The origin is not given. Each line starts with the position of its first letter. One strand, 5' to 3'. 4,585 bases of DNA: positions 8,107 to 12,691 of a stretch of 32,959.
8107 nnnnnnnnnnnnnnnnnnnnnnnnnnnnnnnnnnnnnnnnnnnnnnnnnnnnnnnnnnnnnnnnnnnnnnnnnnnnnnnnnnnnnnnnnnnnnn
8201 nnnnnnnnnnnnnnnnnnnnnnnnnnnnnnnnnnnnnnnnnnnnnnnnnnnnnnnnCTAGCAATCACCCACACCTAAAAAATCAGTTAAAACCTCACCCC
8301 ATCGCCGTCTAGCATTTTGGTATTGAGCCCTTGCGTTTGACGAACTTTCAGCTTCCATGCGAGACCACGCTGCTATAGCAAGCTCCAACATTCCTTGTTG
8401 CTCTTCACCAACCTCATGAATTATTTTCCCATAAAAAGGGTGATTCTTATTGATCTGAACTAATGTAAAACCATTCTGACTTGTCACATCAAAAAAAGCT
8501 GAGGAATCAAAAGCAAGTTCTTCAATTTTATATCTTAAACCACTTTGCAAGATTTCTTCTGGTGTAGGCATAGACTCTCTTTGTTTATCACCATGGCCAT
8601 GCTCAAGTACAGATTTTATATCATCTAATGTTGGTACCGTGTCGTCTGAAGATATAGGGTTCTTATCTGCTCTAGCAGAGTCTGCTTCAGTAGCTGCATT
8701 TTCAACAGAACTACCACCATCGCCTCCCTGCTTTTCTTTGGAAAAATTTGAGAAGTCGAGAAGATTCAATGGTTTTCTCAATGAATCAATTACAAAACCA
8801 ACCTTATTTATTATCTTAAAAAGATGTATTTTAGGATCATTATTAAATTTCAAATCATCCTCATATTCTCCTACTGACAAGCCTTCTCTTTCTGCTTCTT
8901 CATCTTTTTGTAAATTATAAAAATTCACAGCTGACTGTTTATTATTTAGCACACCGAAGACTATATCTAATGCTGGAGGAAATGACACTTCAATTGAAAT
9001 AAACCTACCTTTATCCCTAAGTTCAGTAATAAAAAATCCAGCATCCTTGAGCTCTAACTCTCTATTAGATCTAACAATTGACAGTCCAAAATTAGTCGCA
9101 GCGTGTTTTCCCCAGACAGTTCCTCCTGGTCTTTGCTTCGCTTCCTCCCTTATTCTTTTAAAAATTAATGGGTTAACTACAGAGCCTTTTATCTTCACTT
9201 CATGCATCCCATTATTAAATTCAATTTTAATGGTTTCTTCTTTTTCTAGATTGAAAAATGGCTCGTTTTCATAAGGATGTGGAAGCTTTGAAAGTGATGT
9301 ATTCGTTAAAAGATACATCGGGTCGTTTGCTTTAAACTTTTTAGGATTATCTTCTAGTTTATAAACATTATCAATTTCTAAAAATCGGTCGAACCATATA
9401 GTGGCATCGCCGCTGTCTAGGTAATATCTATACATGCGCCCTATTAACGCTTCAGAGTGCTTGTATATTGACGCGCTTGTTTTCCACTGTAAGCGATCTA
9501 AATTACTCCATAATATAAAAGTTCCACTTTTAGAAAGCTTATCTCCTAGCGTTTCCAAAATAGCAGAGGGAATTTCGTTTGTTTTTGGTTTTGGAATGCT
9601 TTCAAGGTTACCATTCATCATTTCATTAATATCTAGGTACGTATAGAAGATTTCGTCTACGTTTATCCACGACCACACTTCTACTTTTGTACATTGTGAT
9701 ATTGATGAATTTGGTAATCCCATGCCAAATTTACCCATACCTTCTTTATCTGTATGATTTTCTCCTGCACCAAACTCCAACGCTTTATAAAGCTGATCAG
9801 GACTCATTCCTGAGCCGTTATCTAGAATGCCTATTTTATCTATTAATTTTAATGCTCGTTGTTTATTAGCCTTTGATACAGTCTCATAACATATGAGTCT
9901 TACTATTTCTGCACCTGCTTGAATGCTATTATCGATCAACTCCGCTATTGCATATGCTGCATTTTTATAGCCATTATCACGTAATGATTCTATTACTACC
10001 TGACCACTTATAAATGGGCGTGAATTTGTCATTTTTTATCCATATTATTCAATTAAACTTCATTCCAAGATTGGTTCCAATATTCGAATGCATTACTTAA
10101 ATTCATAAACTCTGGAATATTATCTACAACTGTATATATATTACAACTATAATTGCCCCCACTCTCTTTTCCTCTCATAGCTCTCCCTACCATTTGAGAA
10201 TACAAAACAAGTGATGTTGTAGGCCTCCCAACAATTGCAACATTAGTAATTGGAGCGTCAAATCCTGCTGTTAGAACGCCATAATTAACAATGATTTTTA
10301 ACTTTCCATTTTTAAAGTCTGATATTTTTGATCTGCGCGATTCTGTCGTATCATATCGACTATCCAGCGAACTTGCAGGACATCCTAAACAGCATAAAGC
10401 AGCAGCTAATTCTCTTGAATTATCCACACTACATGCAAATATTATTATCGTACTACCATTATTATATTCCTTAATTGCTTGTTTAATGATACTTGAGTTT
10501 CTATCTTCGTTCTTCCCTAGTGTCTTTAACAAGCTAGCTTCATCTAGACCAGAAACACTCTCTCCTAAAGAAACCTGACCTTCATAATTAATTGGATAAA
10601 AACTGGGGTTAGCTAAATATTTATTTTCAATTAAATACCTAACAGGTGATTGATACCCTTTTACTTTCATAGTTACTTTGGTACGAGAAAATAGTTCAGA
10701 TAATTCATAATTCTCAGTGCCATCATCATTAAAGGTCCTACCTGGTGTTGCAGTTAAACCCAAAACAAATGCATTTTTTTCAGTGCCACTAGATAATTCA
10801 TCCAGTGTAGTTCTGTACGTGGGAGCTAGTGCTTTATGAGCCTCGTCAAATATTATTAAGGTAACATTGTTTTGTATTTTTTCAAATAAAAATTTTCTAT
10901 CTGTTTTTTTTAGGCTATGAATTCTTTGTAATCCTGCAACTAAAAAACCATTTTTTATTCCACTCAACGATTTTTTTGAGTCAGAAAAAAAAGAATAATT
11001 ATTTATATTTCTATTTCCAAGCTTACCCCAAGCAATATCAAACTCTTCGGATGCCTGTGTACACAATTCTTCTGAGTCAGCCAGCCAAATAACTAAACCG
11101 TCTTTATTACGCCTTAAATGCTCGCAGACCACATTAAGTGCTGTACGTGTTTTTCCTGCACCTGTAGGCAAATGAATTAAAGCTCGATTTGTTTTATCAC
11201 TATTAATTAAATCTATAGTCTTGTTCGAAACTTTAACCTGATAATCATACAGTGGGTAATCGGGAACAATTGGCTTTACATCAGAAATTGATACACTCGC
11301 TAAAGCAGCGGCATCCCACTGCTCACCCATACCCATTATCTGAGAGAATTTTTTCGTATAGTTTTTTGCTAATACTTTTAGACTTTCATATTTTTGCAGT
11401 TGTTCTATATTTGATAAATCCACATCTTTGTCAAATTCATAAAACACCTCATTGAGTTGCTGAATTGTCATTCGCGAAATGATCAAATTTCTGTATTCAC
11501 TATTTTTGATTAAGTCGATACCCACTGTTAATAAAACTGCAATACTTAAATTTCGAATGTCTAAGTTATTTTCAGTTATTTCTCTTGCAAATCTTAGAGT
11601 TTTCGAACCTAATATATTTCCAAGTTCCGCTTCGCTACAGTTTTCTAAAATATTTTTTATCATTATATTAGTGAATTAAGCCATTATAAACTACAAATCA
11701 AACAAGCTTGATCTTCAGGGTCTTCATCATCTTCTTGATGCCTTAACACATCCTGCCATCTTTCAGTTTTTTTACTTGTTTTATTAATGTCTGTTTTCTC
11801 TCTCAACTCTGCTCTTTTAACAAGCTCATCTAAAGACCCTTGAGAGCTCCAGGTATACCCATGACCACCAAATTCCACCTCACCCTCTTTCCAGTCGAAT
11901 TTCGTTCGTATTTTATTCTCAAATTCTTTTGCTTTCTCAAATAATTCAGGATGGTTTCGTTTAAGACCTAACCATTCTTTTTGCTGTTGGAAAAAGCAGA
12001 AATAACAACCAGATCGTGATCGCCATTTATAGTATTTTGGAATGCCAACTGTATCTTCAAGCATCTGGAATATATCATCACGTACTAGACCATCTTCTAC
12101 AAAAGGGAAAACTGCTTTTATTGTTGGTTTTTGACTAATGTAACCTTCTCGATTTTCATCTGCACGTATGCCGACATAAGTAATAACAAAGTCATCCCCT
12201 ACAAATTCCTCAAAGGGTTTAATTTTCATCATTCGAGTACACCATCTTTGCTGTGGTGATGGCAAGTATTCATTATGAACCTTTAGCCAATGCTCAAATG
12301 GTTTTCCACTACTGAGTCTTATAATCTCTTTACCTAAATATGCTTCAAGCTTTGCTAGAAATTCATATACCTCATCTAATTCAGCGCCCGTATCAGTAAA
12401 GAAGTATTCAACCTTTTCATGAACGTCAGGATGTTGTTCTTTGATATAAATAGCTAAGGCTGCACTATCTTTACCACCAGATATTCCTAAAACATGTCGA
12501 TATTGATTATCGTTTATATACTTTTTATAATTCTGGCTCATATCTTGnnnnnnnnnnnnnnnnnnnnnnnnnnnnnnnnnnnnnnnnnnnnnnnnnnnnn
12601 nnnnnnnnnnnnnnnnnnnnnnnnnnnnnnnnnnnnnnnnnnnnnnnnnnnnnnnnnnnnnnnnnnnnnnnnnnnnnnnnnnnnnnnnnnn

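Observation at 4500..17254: Ssp-type DNA phosphorothioation defence island with a non-canonical nine-gene composition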

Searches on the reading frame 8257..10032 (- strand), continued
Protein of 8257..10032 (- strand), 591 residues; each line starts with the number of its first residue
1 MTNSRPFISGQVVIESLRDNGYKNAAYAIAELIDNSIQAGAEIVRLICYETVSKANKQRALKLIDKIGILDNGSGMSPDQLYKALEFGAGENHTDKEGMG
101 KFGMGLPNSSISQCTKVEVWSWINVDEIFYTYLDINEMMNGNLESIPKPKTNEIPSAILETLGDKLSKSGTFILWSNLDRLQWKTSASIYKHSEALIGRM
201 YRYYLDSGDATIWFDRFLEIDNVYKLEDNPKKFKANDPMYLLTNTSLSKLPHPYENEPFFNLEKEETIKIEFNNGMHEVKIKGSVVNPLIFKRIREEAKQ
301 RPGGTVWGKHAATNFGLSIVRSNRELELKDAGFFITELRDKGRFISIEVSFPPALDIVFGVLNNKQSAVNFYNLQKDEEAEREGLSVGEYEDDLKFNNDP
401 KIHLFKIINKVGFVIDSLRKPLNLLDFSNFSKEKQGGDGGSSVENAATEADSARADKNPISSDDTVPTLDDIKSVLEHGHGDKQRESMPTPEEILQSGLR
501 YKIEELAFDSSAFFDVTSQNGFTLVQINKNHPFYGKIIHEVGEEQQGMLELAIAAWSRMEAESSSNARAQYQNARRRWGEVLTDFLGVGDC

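Call 84: predict_structure(alignment_id=A1)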
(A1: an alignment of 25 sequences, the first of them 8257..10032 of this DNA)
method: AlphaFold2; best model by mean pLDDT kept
length: 591 residues; sequences in the alignment: 25
mean_pLDDT: 77.7   pTM: 0.65
mean pLDDT of the five models: 77.7, 77.6, 76.9, 76.3, 75.9
residues with pLDDT >= 90: 166; 70-90: 281; 50-70: 83; < 50: 61
segments of 3 or more residues with pLDDT < 50: 1-3, 88-104, 431-463, 588-591
pLDDT, mean of each block of 10 residues (from residue 1): 48 59 75 83 94 67 91 88 64 43 54 85 92 84 80 91 87 90 81 90 90 94 88 94 90 92 95 91 95 86 87 89 85 62 90 86 65 86 90 88 90 90 79 37 37 41 62 74 58 73 76 77 80 75 77 77 61 74 61 40
secondary structure, 60 per line:
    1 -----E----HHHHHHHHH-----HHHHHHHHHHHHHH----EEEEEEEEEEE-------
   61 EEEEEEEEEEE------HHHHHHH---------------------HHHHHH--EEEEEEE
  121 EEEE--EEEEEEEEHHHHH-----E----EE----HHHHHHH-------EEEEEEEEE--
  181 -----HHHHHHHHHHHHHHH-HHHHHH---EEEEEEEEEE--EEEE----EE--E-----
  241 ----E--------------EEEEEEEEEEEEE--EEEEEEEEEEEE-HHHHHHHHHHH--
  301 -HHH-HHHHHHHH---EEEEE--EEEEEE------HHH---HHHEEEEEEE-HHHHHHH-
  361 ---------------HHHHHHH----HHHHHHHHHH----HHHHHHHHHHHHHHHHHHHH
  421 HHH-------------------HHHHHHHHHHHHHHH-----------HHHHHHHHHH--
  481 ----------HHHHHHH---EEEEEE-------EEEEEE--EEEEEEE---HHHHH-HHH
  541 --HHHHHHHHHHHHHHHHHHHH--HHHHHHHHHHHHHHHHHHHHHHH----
elements in order: H11-19 H25-38 E43-53 E61-71 H78-84 H106-111 E114-124 E127-134 H135-139 H156-162 E170-178 H186-200 H202-207 E211-220 E223-226 E260-272 E275-286 H288-298 H306-313 E317-321 E324-329 E345-351 H353-359 H376-382 H387-396 H401-423 H443-457 H469-478 H491-497 E501-506 E514-519 E522-528 H532-536 H543-562 H565-587

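Call 88: fold_search(model_id=the predicted structure, library=pdb)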
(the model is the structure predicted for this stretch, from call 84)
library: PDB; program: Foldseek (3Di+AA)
matches with E <= 10: 783; with E <= 0.001: 381
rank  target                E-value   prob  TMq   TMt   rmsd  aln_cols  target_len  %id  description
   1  9cdj_B                1.4e-13  1.00  0.39  0.48   8.2       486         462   14  MORC2 ATPase with DNA (released 2025-07-09)
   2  9cdh_A                3.1e-13  1.00  0.38  0.46  10.3       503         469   13  MORC2 PD mutant with DNA (released 2025-07-09)
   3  9cdh_B                8.5e-13  1.00  0.38  0.46  10.5       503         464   13  MORC2 PD mutant with DNA (released 2025-07-09)
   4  8ffv_A                1.4e-12  1.00  0.35  0.33  22.7       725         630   13  Cryo-EM structure of the GR-Hsp90-FKBP52 complex (released 2023-11-01)
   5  6mw7_B                1.5e-12  1.00  0.40  0.46   7.5       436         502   14  Crystal structure of ATPase module of SMCHD1 bound to ATP (released 2019-09-11)
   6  9cdj_A                1.6e-12  1.00  0.37  0.46  10.1       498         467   14  MORC2 ATPase with DNA (released 2025-07-09)
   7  5uls_B                1.6e-12  1.00  0.35  0.32  19.9       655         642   14  Structure of GRP94 in the active conformation (released 2017-09-27)
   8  6mw7_D                2.1e-12  1.00  0.39  0.45   7.6       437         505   14  Crystal structure of ATPase module of SMCHD1 bound to ATP (released 2019-09-11)
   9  8eob_A                2.2e-12  1.00  0.34  0.33  22.7       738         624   11  Cryo-EM structure of human HSP90B in the closed state (released 2023-01-25)
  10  8eoa_A                2.2e-12  1.00  0.33  0.31  23.4       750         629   11  Cryo-EM structure of human HSP90B-AIPL1 complex (released 2023-01-25)
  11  8h77_A                2.7e-12  1.00  0.35  0.33  23.8       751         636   11  Hsp90-AhR-p23-XAP2 complex (released 2023-01-04)
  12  6mw7_A                2.9e-12  1.00  0.38  0.43   7.3       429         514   14  Crystal structure of ATPase module of SMCHD1 bound to ATP (released 2019-09-11)
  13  8gae_B                3.1e-12  1.00  0.37  0.35  21.6       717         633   13  Hsp90 provides platform for CRaf dephosphorylation by PP5 (released 2023-04-26)
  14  6xlg_A                3.1e-12  1.00  0.35  0.34  22.4       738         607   11  Full-length Hsc82 in complex with two Aha1 CTD in the presence of ATPgammaS (released 2021-06-30)
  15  7zub_B                3.2e-12  1.00  0.36  0.33  23.6       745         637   12  Cryo-EM structure of the indirubin-bound Hsp90-XAP2-AHR complex (released 2022-11-23)
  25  5ix2_A                1.5e-11  1.00  0.35  0.47  10.7       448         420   15  Crystal structure of mouse Morc3 ATPase-CW cassette in complex with AMPPNP and unmodified H3 peptide (released 2016-08-17)
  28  5ix2_B                2.5e-11  1.00  0.37  0.50   9.0       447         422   14  Crystal structure of mouse Morc3 ATPase-CW cassette in complex with AMPPNP and unmodified H3 peptide (released 2016-08-17)
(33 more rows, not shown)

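Call 100: find_encoding_contigs(protein=P0033, flank=10000, max_places=3)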
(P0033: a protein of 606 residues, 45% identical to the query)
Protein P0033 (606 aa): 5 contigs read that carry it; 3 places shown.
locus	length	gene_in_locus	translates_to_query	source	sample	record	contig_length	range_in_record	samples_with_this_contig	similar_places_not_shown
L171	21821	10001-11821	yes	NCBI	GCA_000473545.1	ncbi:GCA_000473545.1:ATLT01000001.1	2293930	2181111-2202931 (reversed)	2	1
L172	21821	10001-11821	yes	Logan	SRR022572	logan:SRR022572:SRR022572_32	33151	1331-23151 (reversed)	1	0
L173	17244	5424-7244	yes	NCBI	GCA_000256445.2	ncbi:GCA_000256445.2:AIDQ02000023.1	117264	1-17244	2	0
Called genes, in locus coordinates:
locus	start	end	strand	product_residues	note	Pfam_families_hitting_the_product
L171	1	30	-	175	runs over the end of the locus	-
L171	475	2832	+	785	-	PF03235:GmrSD_N, PF07510:GmrSD_C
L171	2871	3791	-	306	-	PF01507:PAPS_reduct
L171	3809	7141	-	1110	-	-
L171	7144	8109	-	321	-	PF13182:DUF4007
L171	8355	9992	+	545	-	PF04851:ResIII, PF00270:DEAD, PF18766:SWI2_SNF2 (weak), PF00271:Helicase_C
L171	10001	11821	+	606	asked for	PF13589:HATPase_c_3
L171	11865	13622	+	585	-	-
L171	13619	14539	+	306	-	PF13091:PLDc_2 (weak), PF00614:PLDc (weak)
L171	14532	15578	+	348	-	PF00266:Aminotran_5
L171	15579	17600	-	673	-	-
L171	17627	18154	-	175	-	-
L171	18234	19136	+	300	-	PF04143:Sulf_transp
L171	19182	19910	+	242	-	PF04250:DUF429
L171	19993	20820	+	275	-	PF13539:Peptidase_M15_4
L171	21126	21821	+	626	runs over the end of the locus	PF13975:gag-asp_proteas (faint), PF05618:RimB-like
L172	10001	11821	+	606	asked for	PF13589:HATPase_c_3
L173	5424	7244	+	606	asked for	PF13589:HATPase_c_3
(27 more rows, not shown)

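Call 108: search_protein_families(library=pfam, proteins=[L171:11865-13622:+, L171:17627-18154:-], max_evalue=0.001)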
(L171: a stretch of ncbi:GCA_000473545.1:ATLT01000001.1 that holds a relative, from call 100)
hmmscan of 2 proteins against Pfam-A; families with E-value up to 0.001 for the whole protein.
L171:11865-13622:+ (585 aa): 0 families

L171:17627-18154:- (175 aa): 0 families

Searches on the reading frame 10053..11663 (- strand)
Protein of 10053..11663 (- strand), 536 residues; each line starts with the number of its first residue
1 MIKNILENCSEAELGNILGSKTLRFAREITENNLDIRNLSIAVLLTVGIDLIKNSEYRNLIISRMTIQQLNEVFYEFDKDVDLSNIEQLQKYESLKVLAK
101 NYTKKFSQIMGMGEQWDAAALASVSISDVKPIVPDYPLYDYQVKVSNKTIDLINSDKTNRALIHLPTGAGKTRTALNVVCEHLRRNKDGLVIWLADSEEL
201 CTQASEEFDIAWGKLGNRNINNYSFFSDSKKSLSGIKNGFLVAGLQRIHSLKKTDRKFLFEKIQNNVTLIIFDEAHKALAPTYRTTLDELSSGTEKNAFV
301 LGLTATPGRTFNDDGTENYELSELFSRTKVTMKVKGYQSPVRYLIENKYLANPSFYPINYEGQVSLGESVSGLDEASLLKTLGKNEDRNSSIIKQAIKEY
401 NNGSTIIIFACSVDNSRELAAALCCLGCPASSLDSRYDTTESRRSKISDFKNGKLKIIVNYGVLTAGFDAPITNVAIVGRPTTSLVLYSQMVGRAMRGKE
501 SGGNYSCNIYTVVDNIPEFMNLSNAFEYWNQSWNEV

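Call 4: search_protein_families(library=padloc, proteins=[window:10053-11663:-], max_evalue=0.001)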
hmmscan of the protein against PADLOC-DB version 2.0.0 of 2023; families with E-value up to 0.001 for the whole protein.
window:10053-11663:- (536 aa): 21 families
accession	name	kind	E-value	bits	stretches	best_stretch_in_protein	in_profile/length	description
PDLC02707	PbeA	-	1.5e-24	84.6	2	74-333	197-437/672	PbeA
PDLC03658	mREase_IV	-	2.2e-18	63.4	1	149-509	233-555/953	Type IV methyl-directed restriction enzyme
PDLC02704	PbeA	-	9.1e-16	55.5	1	79-333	200-442/682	PbeA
PDLC02706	PbeA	-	1.5e-15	54.9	1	84-358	215-476/722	PbeA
PDLC02703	PbeA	-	3e-15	53.8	1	158-318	261-415/626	PbeA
PDLC03049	REase_I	-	1.6e-12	44.3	1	139-514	170-537/807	Type I restriction enzyme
PDLC03659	mREase_IV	-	2.3e-12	43.7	1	265-501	334-556/945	Type IV methyl-directed restriction enzyme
PDLC03047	REase_I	-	2.2e-09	33.6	1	141-311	347-495/1107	Type I restriction enzyme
PDLC01252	Cas3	-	4.4e-07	27.6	1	162-500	3-290/324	CAS-I; effector_G3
PDLC00186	HamB1|HamB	-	1.2e-06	24.8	1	163-277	166-274/864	DEAD-box helicase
PDLC03928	PsyrT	-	2.3e-06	24.2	1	390-499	230-336/689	-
PDLC00938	Cas3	-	4.1e-06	24.3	1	162-510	3-332/358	CRISPR-associated helicase Cas3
PDLC03042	REase_I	-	7.3e-06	21.6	0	446-514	777-846/1170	Type I restriction enzyme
PDLC01770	Cas3g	-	2.3e-05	21.1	0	384-499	232-342/733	-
PDLC01323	Cas3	-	4.1e-05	21.5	0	258-311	110-161/294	CAS-I-D; effector_G3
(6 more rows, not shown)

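Call 5: search_protein_families(library=ncbifam, proteins=[window:10053-11663:-], max_evalue=0.001)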
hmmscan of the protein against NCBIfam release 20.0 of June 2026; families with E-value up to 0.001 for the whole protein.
window:10053-11663:- (536 aa): 12 families
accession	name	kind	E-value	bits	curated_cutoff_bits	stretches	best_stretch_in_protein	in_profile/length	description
NF053632.1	heli_RadD_YejH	equivalog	2e-37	128.8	720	1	137-501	2-345/573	DNA repair helicase RadD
NF046051.1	restrict_EcoAI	equivalog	2.3e-17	62.7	550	1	72-316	101-322/768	EcoAI/FtnUII family type I restriction enzme subunit R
TIGR04095.1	dnd_restrict_1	equivalog_domain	2.8e-15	56.3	600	1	156-327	22-186/451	DNA phosphorothioation system restriction enzyme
NF010337.0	PRK13766.1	equivalog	9.3e-15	53.8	610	1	152-337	24-205/781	Hef nuclease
NF008521.0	PRK11448.1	equivalog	2.5e-13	49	729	2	443-514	744-816/1123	type I restriction-modification system endonuclease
NF045503.1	repair_heli_XPB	equivalog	2.5e-11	42.8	610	1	134-514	180-522/548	DNA repair helicase XPB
TIGR01587.1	cas3_core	equivalog_domain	1.6e-05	24.3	102.45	0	162-510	3-332/358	CRISPR-associated helicase Cas3'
TIGR02621.3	cas3_GSU0051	exception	4.7e-05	22.4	400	0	266-423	167-291/854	type I-G CRISPR-associated helicase/endonuclease Cas3g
NF001308.0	PRK00254.1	equivalog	8.3e-05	21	1216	0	158-309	39-181/720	ATP-dependent DNA helicase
NF004066.1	PRK05580.1-3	equivalog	0.00021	19.7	813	0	138-329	253-437/788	primosomal protein N'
NF008744.0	PRK11776.1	equivalog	0.0006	18.5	524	0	386-506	226-344/460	ATP-dependent RNA helicase DbpA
NF053636.1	DDHlcsCsdAPsy1082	equivalog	0.00087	17.9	890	0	404-498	244-337/512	DEAD/DEAH box helicase CsdA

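Call 6: search_protein_families(library=pfam, proteins=[window:10053-11663:-], max_evalue=0.01)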
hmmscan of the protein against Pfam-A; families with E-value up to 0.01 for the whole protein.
window:10053-11663:- (536 aa): 6 families
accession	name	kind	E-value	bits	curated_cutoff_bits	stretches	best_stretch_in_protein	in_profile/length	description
PF04851.21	ResIII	-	3.3e-24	86.1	22.5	1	136-308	2-163/164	Type III restriction enzyme, res subunit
PF00270.35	DEAD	-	3.5e-14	53.3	26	1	148-311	6-164/167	DEAD/DEAH box helicase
PF00271.37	Helicase_C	-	1.2e-10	42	23.5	1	393-498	6-109/110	Helicase conserved C-terminal domain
PF18766.7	SWI2_SNF2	-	3.8e-10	40.2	26.7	1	141-310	1-158/221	SWI2/SNF2 ATPase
PF13872.12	AAA_34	-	5.6e-05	22.6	27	1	167-279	69-188/306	P-loop containing NTP hydrolase pore-1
PF09848.15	SLFN-g3_helicase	-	0.00059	19.6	24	1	167-298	10-94/354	Schlafen group 3, DNA/RNA helicase domain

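Call 39: search_solved_structures(query=window:10053-11663:-, max_evalue=0.00001)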
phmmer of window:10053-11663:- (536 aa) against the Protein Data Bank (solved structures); distinct sequences matched with E-value up to 0.00001: 8.
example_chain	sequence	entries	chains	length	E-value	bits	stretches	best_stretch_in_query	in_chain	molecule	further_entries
6jde_B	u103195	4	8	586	1.1e-20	77.2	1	138-507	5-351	Putative DNA repair helicase RadD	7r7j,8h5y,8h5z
7clg_A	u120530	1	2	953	4.5e-14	55.4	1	150-505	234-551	Putative helicase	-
1wp9_A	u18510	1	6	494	2.3e-10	43.1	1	157-312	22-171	ATP-dependent RNA helicase, putative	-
6p4f_A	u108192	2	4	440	1.4e-06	30.7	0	393-501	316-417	DNA-dependent ATPase XPBII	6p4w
5tnu_A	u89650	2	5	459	1.7e-06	30.4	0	393-501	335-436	DNA-dependent ATPase XPBII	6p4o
1hv8_A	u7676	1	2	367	3.6e-06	29.3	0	407-502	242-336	PUTATIVE ATP-DEPENDENT RNA HELICASE MJ0669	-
6p66_A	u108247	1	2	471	5.6e-06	28.7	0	439-507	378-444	DNA repair protein RAD25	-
2fwr_A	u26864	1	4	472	5.7e-06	28.7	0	439-507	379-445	DNA repair protein RAD25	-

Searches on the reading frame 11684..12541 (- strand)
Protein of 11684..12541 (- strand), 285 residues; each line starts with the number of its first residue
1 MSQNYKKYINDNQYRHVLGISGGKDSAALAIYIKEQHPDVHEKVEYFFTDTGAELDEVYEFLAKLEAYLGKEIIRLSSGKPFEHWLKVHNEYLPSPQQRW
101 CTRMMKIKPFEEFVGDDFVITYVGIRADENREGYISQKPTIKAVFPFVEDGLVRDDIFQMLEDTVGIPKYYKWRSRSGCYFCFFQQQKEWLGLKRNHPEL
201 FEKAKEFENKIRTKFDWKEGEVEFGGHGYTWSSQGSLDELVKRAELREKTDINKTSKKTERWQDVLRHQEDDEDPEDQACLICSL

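Call 4: search_protein_families(library=padloc, proteins=[window:11684-12541:-], max_evalue=0.001)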
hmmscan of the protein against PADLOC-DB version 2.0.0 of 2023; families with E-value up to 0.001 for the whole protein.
window:11684-12541:- (285 aa): 4 families
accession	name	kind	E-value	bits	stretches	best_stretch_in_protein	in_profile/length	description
PDLC02782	SspD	-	7e-104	345.4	1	15-284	1-276/277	SspD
PDLC02510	BrxP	-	1.3e-12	44.8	1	3-240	123-372/779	BrxP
PDLC02661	DndC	-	6.3e-07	26.7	1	8-129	18-159/468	DndC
PDLC02662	DndC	-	6.6e-07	26.6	1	8-129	22-163/481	DndC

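Call 5: search_protein_families(library=ncbifam, proteins=[window:11684-12541:-], max_evalue=0.001)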
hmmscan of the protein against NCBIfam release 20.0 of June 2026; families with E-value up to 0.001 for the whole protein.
window:11684-12541:- (285 aa): 9 families
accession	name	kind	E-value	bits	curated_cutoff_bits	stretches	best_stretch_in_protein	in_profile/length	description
NF010367.0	PRK13795.1-2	equivalog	3.7e-15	55.4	456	1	13-220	240-453/584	hypothetical protein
NF006327.0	PRK08557.1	equivalog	1.9e-14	53.3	366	1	5-223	173-390/415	hypothetical protein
NF006351.0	PRK08576.1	equivalog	1.8e-12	46.6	290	1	15-197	236-416/436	hypothetical protein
NF010368.0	PRK13795.1-3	equivalog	2e-12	46.2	588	1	9-258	243-489/635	hypothetical protein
NF010369.0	PRK13795.1-4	equivalog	8e-10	37.5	1086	1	16-228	254-474/633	hypothetical protein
NF010366.0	PRK13795.1-1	equivalog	2.4e-09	35.9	745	1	18-225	271-486/667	hypothetical protein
NF005316.0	PRK06850.1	equivalog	5.7e-06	25.4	536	1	8-117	25-149/505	hypothetical protein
TIGR03183.1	DNA_S_dndC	equivalog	5.3e-05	22.3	290.4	0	8-117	8-133/447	DNA phosphorothioation system sulfurtransferase DndC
NF002537.0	PRK02090.1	equivalog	0.00031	20.5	154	1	10-114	37-139/244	phosphoadenylyl-sulfate reductase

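Call 6: search_protein_families(library=pfam, proteins=[window:11684-12541:-], max_evalue=0.01)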
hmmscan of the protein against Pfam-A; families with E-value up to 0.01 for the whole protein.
window:11684-12541:- (285 aa): 1 family
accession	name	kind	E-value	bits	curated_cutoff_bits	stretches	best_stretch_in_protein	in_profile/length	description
PF01507.26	PAPS_reduct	-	2e-11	44.7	22.5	1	16-131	2-114/175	Phosphoadenosine phosphosulfate reductase domain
